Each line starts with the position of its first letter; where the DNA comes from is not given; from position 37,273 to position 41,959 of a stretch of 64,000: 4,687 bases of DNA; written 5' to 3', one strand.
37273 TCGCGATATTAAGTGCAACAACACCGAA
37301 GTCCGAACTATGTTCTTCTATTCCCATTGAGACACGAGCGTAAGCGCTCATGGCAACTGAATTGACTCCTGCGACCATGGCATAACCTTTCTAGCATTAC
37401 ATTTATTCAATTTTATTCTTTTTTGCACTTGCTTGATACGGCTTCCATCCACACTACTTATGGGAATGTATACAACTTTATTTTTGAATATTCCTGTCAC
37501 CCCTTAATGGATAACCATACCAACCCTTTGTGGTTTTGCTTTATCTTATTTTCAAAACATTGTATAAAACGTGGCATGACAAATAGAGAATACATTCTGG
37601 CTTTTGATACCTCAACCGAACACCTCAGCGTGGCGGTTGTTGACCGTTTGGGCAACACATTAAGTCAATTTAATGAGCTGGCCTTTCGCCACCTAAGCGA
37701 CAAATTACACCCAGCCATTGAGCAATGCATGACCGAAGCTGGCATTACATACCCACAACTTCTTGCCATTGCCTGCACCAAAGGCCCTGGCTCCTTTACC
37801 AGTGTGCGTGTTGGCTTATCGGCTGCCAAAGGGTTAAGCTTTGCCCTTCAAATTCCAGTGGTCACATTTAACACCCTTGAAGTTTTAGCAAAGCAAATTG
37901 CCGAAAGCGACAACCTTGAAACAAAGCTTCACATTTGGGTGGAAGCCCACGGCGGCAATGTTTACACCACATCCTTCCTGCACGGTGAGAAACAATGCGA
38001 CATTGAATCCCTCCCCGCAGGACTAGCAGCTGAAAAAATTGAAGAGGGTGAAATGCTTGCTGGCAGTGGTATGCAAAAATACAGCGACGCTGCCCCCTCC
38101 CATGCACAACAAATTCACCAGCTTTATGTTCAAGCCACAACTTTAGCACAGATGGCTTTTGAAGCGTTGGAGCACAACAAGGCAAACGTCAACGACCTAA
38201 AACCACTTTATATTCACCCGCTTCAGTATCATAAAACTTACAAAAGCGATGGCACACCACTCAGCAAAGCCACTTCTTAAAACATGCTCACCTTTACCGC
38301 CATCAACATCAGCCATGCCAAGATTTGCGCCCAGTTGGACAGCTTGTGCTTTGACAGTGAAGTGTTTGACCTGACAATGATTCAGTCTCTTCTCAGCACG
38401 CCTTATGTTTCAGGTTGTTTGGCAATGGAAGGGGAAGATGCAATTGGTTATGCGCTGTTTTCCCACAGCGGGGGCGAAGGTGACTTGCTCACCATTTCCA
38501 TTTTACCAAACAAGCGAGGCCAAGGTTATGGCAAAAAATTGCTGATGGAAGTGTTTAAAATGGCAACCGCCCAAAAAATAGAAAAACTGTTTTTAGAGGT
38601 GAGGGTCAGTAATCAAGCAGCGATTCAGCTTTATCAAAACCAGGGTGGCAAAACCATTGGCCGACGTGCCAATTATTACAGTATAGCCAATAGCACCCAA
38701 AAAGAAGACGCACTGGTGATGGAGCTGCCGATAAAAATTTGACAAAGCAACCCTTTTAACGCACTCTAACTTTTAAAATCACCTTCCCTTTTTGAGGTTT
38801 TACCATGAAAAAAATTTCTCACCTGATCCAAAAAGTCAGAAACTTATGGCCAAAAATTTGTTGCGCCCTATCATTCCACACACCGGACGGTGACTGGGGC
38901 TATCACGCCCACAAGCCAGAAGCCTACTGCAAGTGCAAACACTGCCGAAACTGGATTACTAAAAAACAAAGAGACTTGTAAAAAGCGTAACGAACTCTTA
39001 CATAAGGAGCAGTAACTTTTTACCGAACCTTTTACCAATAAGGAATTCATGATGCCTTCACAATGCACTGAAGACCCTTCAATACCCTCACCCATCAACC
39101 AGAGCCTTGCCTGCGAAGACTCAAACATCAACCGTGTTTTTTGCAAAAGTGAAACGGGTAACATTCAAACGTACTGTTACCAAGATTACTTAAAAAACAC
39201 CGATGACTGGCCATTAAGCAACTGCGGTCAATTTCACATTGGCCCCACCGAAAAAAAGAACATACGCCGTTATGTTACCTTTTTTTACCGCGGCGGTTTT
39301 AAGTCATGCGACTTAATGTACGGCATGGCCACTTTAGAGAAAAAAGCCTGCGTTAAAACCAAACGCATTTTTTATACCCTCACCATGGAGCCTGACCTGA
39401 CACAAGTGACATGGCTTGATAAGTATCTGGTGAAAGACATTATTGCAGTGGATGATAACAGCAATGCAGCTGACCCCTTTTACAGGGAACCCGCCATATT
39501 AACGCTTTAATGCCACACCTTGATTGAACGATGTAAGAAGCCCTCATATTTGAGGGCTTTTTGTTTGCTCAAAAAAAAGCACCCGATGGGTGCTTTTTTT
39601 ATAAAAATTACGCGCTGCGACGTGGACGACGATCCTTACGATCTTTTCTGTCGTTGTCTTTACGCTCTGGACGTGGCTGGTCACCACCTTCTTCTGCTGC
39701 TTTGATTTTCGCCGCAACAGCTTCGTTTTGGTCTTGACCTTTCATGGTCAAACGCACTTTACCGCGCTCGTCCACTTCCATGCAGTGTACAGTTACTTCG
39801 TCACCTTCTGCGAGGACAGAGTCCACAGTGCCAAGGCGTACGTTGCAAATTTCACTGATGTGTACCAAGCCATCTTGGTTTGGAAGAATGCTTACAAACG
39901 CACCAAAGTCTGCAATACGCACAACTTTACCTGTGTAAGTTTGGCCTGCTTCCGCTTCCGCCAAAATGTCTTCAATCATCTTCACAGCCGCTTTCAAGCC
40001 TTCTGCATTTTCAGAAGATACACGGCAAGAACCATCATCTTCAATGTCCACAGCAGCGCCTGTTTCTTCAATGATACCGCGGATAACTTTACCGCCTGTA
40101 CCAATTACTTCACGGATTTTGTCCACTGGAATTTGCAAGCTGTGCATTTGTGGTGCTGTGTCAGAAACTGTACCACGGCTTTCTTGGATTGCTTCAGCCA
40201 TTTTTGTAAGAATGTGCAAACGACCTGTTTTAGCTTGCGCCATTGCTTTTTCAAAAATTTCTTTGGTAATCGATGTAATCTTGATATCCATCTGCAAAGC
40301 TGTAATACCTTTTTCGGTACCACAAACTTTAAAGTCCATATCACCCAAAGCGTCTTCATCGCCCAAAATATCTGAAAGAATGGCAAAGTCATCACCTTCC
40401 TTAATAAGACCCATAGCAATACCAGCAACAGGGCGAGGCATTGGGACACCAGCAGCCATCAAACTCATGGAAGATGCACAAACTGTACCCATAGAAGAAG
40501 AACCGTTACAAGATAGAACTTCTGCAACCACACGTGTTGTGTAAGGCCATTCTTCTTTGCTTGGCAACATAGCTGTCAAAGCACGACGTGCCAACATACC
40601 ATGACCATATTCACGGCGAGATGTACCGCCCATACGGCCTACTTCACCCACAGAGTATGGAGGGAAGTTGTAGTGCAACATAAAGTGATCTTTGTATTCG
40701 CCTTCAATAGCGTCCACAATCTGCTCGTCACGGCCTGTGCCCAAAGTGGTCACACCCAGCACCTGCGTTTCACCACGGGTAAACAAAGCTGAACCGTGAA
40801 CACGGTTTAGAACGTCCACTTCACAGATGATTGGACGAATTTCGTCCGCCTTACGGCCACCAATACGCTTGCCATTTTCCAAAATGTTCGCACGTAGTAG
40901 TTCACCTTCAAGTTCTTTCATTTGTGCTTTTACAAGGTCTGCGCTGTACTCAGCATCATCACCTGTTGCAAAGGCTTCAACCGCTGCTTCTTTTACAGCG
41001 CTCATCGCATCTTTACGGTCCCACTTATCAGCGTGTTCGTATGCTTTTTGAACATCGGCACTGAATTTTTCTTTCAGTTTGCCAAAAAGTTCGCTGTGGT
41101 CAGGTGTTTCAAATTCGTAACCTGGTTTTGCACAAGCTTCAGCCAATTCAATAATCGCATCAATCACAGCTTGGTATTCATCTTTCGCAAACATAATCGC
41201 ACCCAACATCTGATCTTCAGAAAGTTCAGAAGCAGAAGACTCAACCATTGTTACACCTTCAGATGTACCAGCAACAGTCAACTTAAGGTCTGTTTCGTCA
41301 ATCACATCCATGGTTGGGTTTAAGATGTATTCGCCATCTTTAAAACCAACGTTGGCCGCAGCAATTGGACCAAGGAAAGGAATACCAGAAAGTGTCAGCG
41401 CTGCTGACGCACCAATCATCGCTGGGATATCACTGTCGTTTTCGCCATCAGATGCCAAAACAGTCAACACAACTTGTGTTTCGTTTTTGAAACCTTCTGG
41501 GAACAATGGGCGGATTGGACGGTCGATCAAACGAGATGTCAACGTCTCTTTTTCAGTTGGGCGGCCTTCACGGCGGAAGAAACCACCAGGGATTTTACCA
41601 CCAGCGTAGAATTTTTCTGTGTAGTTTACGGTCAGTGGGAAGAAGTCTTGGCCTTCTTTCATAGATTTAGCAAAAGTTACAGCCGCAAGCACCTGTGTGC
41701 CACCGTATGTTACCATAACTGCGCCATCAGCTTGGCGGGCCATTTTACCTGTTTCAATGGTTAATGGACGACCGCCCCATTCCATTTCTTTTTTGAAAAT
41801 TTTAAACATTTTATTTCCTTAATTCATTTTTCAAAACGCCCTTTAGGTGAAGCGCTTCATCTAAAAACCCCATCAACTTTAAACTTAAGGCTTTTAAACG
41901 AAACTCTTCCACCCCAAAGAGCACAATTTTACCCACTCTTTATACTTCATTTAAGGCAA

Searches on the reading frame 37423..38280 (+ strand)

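Call 85: search_protein_families(library=pfam, proteins=[window:37423-38280:+], max_evalue=0.0001)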
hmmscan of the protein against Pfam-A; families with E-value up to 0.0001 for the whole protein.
window:37423-38280:+ (285 aa): 1 family
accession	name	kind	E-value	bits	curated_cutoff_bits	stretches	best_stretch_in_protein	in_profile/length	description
PF00814.31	TsaD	-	1.7e-23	84.1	24.8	1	85-194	23-135/264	tRNA N6-adenosine threonylcarbamoyltransferase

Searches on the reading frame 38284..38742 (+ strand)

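Call 47: search_protein_families(library=pfam, proteins=[window:38284-38742:+], max_evalue=0.001)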
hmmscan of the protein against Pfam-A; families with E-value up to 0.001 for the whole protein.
window:38284-38742:+ (152 aa): 5 families
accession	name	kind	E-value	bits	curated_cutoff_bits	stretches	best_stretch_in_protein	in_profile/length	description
PF00583.31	Acetyltransf_1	-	1.7e-14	54.5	20.7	1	40-121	31-115/116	Acetyltransferase (GNAT) family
PF13508.13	Acetyltransf_7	-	2.5e-09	37.8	27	1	47-121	8-81/84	Acetyltransferase (GNAT) domain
PF13673.13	Acetyltransf_10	-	8.7e-07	29.4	23.6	1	31-127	20-112/128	Acetyltransferase (GNAT) domain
PF08445.16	FR47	-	3e-06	27.6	22.1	1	64-125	21-80/86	FR47-like protein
PF13302.13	Acetyltransf_3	-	0.00068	20.8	25.4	1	47-121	57-136/138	Acetyltransferase (GNAT) domain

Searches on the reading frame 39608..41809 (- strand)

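Call 86: search_protein_families(library=pfam, proteins=[window:39608-41809:-], max_evalue=0.0001)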
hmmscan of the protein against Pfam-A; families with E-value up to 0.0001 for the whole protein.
window:39608-41809:- (733 aa): 5 families
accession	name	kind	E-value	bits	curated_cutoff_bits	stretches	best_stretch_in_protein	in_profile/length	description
PF01138.27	RNase_PH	-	1e-58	197.8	25.5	2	13-144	2-130/130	3' exoribonuclease family, domain 1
PF03725.20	RNase_PH_C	-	1.4e-19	70.2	20.8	2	147-210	1-66/67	3' exoribonuclease family, domain 2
PF03726.19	PNPase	-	1.5e-13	51.4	24.6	1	241-320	2-81/81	Polyribonucleotide nucleotidyltransferase, RNA binding domain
PF00575.29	S1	-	1.7e-13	51.2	22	1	619-690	2-74/74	S1 RNA binding domain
PF00013.35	KH_1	-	6.3e-11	42.3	21.5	1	557-614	3-66/66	KH domain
